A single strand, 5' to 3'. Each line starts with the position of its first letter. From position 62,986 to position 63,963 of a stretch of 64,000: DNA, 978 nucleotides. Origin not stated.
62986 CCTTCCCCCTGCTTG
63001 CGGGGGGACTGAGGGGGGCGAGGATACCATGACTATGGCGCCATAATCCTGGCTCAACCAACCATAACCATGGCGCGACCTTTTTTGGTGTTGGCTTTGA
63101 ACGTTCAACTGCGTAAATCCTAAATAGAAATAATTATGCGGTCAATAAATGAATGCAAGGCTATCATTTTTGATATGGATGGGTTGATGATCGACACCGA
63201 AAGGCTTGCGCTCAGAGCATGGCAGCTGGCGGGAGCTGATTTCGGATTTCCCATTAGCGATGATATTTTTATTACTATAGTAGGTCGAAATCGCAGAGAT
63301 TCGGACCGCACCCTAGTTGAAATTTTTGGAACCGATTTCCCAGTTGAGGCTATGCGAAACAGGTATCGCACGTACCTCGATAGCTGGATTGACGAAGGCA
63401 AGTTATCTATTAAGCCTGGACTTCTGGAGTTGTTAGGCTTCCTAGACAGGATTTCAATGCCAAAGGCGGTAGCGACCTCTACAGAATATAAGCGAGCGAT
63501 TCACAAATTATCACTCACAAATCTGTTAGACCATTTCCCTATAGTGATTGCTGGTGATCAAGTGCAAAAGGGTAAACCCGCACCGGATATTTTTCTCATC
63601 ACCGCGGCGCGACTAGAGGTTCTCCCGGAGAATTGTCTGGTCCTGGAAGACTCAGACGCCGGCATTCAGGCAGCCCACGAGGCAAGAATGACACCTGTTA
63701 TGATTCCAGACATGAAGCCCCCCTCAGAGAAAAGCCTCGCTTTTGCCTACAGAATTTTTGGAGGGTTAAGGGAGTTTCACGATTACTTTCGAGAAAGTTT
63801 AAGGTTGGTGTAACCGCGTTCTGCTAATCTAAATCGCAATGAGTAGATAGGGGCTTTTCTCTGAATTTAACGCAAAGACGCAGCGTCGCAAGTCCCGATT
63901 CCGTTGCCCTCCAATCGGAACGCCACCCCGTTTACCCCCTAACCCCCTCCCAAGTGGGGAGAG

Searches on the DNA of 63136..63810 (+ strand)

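Call 93: search_dna_similar(query=L047:14593-14878:-, collection=plasmids, mode=distant, max_evalue=0.001, max_rows=10)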
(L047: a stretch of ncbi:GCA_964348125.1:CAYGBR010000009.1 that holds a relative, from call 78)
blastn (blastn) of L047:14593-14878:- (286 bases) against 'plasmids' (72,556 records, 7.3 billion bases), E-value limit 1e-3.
No match.

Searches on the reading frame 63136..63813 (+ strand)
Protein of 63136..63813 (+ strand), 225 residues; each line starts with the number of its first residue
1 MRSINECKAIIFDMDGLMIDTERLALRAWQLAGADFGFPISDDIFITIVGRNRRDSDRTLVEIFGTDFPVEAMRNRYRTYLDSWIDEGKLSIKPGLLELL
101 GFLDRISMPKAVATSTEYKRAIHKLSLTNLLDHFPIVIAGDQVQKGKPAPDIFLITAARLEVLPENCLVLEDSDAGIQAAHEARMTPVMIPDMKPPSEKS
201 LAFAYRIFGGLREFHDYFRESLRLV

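Call 16: search_protein_families(library=pfam, proteins=[window:63136-63813:+])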
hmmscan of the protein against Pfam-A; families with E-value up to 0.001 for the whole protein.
window:63136-63813:+ (225 aa): 2 families
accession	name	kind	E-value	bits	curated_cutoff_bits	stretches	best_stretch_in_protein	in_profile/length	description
PF13419.12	HAD_2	-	1.3e-27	97.5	23.8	1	10-189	1-177/178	Haloacid dehalogenase-like hydrolase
PF00702.32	Hydrolase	-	5.7e-22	79.5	26.4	1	8-183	2-190/191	haloacid dehalogenase-like hydrolase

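Call 25: find_encoding_contigs(protein=window:63136-63813:+, flank=10000, max_places=10)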
Protein window:63136-63813:+ (225 aa): no gene with exactly this product is on record in the collection.

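Call 39: find_homologous_proteins(query=window:63136-63810:+, max_evalue=1e-30)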
Query window:63136-63810:+ (225 aa): 3896 proteins with E <= 1e-30 among 7637 candidates; the best 120 are listed.
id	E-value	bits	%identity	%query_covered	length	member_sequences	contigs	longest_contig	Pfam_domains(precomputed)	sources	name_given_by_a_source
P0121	2.7e-133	461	100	92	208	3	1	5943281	PF13419.13,PF00702.33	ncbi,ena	-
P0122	2.0e-125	435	85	100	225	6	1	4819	PF13419.13,PF00702.33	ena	-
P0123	3.5e-125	434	86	100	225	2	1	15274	PF13419.13,PF00702.33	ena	-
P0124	6.7e-125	433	85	100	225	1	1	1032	PF13419.13,PF00702.33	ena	-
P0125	1.2e-124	432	84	100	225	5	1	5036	PF13419.13,PF00702.33,PF13242.13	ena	-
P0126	2.0e-124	432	85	100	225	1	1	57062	PF13419.13,PF00702.33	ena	-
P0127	4.2e-124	431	87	100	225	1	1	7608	PF13419.13,PF00702.33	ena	-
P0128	5.3e-124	430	85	100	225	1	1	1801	PF13419.13,PF00702.33,PF13242.13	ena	-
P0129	4.3e-123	427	84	100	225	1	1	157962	PF13419.13,PF00702.33,PF13242.13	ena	-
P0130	8.0e-123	426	85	99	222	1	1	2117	PF13419.13,PF00702.33,PF13242.13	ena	-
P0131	1.7e-122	425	84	100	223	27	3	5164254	PF13419.13,PF00702.33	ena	-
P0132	2.1e-122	425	84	100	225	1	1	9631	PF13419.13,PF00702.33,PF13242.13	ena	-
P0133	2.2e-122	425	84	100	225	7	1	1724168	PF13419.13,PF00702.33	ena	-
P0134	2.3e-122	425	84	100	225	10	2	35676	PF13419.13,PF00702.33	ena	-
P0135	2.5e-122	425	84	100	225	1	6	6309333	PF13419.13,PF00702.33,PF13242.13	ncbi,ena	-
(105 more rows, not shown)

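Call 40: find_encoding_contigs(protein=P0121, flank=10000, max_places=10)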
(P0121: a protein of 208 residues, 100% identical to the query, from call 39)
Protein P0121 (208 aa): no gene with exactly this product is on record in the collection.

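Call 42: find_encoding_contigs(protein=P0241, flank=10000, max_places=10)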
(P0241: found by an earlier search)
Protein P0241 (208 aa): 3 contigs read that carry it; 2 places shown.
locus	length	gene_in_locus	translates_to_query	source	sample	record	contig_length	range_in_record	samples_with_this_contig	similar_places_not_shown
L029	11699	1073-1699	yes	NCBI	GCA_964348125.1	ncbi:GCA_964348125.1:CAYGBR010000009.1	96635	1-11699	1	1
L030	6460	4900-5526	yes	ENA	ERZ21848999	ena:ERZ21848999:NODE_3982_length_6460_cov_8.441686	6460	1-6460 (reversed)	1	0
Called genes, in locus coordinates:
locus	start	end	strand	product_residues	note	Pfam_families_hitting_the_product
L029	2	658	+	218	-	?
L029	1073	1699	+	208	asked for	PF00702:Hydrolase, PF13419:HAD_2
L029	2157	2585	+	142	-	PF13380:CoA_binding_2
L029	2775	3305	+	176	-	-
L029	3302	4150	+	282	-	PF00290:Trp_syntA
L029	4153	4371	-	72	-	-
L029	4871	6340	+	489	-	PF00749:tRNA-synt_1c, PF19269:Anticodon_2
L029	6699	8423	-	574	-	PF00749:tRNA-synt_1c, PF03950:tRNA-synt_1c_C, PF20974:tRNA-synt_1c_C2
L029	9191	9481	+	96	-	-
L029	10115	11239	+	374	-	PF01699:Na_Ca_ex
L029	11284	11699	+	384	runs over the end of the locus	PF01408:GFO_IDH_MocA, PF22725:GFO_IDH_MocA_C3 (weak)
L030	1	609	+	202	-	?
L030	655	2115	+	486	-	PF13231:PMT_2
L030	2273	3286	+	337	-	PF01408:GFO_IDH_MocA, PF02894:GFO_IDH_MocA_C, PF22725:GFO_IDH_MocA_C3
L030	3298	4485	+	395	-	PF02746:MR_MLE_N, PF13378:MR_MLE_C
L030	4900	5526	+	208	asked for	PF00702:Hydrolase, PF13419:HAD_2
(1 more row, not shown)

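Call 49: find_encoding_contigs(protein=P0135, flank=10000, max_places=6)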
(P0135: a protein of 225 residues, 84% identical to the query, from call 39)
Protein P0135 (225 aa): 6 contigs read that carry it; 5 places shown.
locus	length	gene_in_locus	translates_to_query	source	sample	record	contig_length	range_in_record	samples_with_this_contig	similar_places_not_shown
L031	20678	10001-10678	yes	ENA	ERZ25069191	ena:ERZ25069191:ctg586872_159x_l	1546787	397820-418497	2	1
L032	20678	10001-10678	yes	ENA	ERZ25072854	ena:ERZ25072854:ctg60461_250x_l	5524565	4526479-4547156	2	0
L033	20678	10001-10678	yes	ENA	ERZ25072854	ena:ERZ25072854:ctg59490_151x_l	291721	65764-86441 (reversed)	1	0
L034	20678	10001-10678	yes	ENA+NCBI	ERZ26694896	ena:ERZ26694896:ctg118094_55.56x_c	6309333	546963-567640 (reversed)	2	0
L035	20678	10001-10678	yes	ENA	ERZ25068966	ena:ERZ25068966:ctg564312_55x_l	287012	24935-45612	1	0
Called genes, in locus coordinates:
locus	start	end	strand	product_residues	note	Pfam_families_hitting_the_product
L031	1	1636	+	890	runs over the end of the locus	PF13860:FlgD_ig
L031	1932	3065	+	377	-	PF00950:ABC-3, PF01032:FecCD, PF25213:HVO_A0261_N (weak)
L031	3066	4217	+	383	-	PF00950:ABC-3, PF01032:FecCD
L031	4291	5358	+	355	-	PF03235:GmrSD_N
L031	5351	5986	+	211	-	-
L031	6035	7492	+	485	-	PF13231:PMT_2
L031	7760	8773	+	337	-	PF01408:GFO_IDH_MocA, PF03447:NAD_binding_3 (weak), PF02894:GFO_IDH_MocA_C, PF22725:GFO_IDH_MocA_C3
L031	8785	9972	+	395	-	PF02746:MR_MLE_N, PF13378:MR_MLE_C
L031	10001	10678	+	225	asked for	PF00702:Hydrolase, PF13419:HAD_2, PF13242:Hydrolase_like (weak)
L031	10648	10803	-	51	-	-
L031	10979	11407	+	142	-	PF13380:CoA_binding_2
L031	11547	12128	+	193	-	PF00514:Arm (faint), PF02985:HEAT (faint), PF13513:HEAT_EZ (faint), PF13646:HEAT_2, PF03130:HEAT_PBS (faint), PF13646:HEAT_2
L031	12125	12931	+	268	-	PF00290:Trp_syntA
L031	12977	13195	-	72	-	-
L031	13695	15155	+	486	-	PF00749:tRNA-synt_1c, PF19269:Anticodon_2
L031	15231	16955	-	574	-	PF00749:tRNA-synt_1c, PF03950:tRNA-synt_1c_C, PF20974:tRNA-synt_1c_C2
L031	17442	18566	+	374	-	PF01699:Na_Ca_ex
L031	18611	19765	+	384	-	PF01408:GFO_IDH_MocA, PF22725:GFO_IDH_MocA_C3 (weak), PF02894:GFO_IDH_MocA_C (weak)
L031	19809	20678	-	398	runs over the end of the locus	PF02746:MR_MLE_N, PF13378:MR_MLE_C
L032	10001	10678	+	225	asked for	PF00702:Hydrolase, PF13419:HAD_2, PF13242:Hydrolase_like (weak)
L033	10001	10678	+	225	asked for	PF00702:Hydrolase, PF13419:HAD_2, PF13242:Hydrolase_like (weak)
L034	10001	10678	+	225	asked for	PF00702:Hydrolase, PF13419:HAD_2, PF13242:Hydrolase_like (weak)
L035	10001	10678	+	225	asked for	PF00702:Hydrolase, PF13419:HAD_2, PF13242:Hydrolase_like (weak)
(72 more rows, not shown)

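Call 50: find_encoding_contigs(protein=P0123, flank=10000, max_places=6)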
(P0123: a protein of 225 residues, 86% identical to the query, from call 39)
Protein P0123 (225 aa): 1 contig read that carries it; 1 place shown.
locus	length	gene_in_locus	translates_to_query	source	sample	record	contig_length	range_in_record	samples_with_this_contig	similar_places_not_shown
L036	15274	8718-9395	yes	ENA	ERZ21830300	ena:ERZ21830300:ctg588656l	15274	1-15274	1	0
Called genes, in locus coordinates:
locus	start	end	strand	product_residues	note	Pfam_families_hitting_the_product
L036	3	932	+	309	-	?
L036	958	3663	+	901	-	PF13860:FlgD_ig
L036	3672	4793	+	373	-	PF00950:ABC-3, PF01032:FecCD, PF25213:HVO_A0261_N (weak)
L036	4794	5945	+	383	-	PF00950:ABC-3, PF01032:FecCD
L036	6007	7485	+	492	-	PF13231:PMT_2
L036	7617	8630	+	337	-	PF01408:GFO_IDH_MocA, PF03447:NAD_binding_3 (faint), PF02894:GFO_IDH_MocA_C, PF22725:GFO_IDH_MocA_C3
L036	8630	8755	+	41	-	-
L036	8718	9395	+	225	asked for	PF00702:Hydrolase, PF13419:HAD_2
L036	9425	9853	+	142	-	PF02629:CoA_binding (weak), PF13380:CoA_binding_2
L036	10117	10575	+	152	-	-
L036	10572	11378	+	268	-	PF00290:Trp_syntA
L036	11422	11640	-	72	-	-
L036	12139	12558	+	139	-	PF00749:tRNA-synt_1c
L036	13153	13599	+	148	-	PF19269:Anticodon_2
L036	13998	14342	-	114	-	PF00730:HhH-GPD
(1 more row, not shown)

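Call 56: find_encoding_contigs(protein=P0245, flank=10000, max_places=10)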
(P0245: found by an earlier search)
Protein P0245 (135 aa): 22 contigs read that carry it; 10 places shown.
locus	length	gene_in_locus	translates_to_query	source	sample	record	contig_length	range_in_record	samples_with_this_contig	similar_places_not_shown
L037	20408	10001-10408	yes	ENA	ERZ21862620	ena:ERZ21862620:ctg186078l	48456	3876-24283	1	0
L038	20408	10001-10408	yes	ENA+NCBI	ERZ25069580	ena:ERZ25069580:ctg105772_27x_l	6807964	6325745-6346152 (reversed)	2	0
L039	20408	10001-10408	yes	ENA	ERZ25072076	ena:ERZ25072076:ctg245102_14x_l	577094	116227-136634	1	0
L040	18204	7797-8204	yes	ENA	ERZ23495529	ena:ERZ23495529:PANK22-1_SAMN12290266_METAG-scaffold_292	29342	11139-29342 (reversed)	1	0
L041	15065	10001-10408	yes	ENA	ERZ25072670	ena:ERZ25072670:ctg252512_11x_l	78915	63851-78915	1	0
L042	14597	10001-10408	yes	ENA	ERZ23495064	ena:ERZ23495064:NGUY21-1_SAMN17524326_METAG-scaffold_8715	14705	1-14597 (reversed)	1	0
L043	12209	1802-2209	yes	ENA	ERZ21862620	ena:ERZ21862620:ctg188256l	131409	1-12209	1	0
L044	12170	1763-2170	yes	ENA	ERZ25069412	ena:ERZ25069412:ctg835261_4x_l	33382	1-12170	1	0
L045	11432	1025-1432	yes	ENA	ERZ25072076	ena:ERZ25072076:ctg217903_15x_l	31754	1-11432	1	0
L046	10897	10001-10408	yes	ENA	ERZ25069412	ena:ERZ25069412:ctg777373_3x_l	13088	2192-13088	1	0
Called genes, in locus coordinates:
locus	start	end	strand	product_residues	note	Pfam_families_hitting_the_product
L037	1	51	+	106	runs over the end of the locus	PF00202:Aminotran_3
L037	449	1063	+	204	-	PF00202:Aminotran_3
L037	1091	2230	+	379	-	PF01979:Amidohydro_1, PF07969:Amidohydro_3 (weak)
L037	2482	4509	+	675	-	PF02129:Peptidase_S15, PF00326:Peptidase_S9 (weak), PF12146:Hydrolase_4 (weak), PF08530:PepX_C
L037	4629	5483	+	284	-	PF16798:DUF5069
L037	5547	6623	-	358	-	-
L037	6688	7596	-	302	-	PF02899:Phage_int_SAM_1 (faint), PF00589:Phage_integrase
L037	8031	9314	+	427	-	PF03150:CCP_MauG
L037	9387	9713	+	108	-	PF18962:Por_Secre_tail (faint), PF13860:FlgD_ig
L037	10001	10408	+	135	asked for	PF00903:Glyoxalase, PF13669:Glyoxalase_4 (weak)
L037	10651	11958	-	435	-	PF13347:MFS_2 (weak), PF07690:MFS_1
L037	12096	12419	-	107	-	PF02775:TPP_enzyme_C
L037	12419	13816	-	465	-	PF02776:TPP_enzyme_N, PF00205:TPP_enzyme_M, PF02775:TPP_enzyme_C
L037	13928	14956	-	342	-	PF01408:GFO_IDH_MocA, PF13380:CoA_binding_2 (faint)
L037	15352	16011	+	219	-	PF01325:Fe_dep_repress, PF02742:Fe_dep_repr_C, PF04023:FeoA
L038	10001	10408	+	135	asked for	PF00903:Glyoxalase, PF13669:Glyoxalase_4 (weak)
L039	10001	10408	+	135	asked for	PF00903:Glyoxalase, PF13669:Glyoxalase_4 (weak)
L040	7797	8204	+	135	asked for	PF00903:Glyoxalase, PF13669:Glyoxalase_4 (weak)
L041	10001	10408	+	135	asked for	PF00903:Glyoxalase, PF13669:Glyoxalase_4 (weak)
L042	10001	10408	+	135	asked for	PF00903:Glyoxalase, PF13669:Glyoxalase_4 (weak)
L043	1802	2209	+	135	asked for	PF00903:Glyoxalase, PF13669:Glyoxalase_4 (weak)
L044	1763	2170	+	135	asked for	PF00903:Glyoxalase, PF13669:Glyoxalase_4 (weak)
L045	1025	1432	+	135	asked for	PF00903:Glyoxalase, PF13669:Glyoxalase_4 (weak)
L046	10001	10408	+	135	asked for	PF00903:Glyoxalase, PF13669:Glyoxalase_4 (weak)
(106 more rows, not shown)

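Call 77: list_cluster_members(proteins=[L029:10115-11239:+])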
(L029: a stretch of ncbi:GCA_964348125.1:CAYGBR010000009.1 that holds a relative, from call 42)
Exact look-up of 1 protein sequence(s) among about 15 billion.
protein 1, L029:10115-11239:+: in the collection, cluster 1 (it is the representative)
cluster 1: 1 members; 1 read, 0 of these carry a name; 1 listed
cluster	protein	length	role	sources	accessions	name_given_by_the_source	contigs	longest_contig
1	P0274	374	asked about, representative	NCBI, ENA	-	-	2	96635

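Call 78: find_encoding_contigs(protein=P0274, flank=10000, max_places=3)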
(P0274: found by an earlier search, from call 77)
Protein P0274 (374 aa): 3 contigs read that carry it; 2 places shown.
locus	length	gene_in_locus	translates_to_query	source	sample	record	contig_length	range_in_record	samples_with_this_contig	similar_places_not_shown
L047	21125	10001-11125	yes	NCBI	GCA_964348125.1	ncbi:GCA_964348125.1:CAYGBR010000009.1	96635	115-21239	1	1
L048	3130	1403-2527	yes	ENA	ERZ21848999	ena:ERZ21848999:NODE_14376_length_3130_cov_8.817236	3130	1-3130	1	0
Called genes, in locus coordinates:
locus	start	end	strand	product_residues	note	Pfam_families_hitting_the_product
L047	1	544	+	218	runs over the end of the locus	?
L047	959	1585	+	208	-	PF00702:Hydrolase, PF13419:HAD_2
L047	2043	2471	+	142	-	PF13380:CoA_binding_2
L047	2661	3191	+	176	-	-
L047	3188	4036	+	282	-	PF00290:Trp_syntA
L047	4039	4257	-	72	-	-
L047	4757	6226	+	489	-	PF00749:tRNA-synt_1c, PF19269:Anticodon_2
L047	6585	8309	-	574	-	PF00749:tRNA-synt_1c, PF03950:tRNA-synt_1c_C, PF20974:tRNA-synt_1c_C2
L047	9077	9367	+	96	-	-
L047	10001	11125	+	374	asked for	PF01699:Na_Ca_ex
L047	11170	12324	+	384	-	PF01408:GFO_IDH_MocA, PF22725:GFO_IDH_MocA_C3 (weak)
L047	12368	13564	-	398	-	PF02746:MR_MLE_N, PF13378:MR_MLE_C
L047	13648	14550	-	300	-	-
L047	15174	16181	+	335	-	PF01408:GFO_IDH_MocA, PF22725:GFO_IDH_MocA_C3, PF02894:GFO_IDH_MocA_C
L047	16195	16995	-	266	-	PF00106:adh_short, PF08659:KR, PF13561:adh_short_C2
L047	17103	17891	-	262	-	PF05721:PhyH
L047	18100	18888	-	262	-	PF01323:DSBA, PF13462:Thioredoxin_4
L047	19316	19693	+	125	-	PF01555:N6_N4_Mtase (weak)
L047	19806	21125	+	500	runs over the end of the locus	PF00089:Trypsin, PF13365:Trypsin_2, PF12812:PDZ_1 (faint), PF13180:PDZ_2, PF17820:PDZ_6, PF00595:PDZ (weak), PF13180:PDZ_2, PF17820:PDZ_6 (weak)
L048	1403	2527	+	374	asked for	PF01699:Na_Ca_ex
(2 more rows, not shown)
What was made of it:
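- On Intrinsic terminator: The L047 copy lies in a divergent intergenic region (call 78).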

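Call 83: list_cluster_members(proteins=[L047:19316-19693:+, L047:18100-18888:-])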
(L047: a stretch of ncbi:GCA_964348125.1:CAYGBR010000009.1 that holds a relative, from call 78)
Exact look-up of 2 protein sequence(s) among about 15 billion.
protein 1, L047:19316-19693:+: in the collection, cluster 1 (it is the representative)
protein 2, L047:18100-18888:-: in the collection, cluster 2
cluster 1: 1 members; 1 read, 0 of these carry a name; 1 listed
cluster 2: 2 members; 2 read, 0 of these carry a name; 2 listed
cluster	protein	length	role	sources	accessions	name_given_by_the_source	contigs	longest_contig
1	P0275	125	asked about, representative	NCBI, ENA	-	-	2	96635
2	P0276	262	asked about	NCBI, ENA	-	-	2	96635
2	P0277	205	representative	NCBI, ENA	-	-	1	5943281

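Call 84: find_encoding_contigs(protein=P0275, flank=10000, max_places=3)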
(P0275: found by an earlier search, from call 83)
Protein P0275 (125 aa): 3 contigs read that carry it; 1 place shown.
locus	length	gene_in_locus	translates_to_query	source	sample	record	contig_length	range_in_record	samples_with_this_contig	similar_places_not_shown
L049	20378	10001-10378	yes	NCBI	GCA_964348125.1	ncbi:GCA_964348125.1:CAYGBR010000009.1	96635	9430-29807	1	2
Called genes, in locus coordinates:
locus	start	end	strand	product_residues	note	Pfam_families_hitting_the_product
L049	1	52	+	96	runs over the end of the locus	-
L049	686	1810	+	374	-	PF01699:Na_Ca_ex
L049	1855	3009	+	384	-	PF01408:GFO_IDH_MocA, PF22725:GFO_IDH_MocA_C3 (weak)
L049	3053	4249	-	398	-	PF02746:MR_MLE_N, PF13378:MR_MLE_C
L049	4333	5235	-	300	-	-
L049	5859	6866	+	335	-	PF01408:GFO_IDH_MocA, PF22725:GFO_IDH_MocA_C3, PF02894:GFO_IDH_MocA_C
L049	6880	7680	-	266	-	PF00106:adh_short, PF08659:KR, PF13561:adh_short_C2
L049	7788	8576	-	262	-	PF05721:PhyH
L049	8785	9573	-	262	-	PF01323:DSBA, PF13462:Thioredoxin_4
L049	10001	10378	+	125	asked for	PF01555:N6_N4_Mtase (weak)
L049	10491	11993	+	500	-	PF00089:Trypsin, PF13365:Trypsin_2, PF12812:PDZ_1 (faint), PF13180:PDZ_2, PF17820:PDZ_6, PF00595:PDZ (weak), PF13180:PDZ_2, PF17820:PDZ_6 (weak)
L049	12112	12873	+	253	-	PF13371:TPR_9 (faint), PF13428:TPR_14 (faint), PF13414:TPR_11 (weak), PF13414:TPR_11, PF13431:TPR_17 (weak), PF00515:TPR_1 (weak), PF07719:TPR_2 (weak), PF13181:TPR_8 (weak), +6 more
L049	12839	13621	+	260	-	-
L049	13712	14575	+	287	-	PF01261:AP_endonuc_2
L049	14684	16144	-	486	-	PF08757:CotH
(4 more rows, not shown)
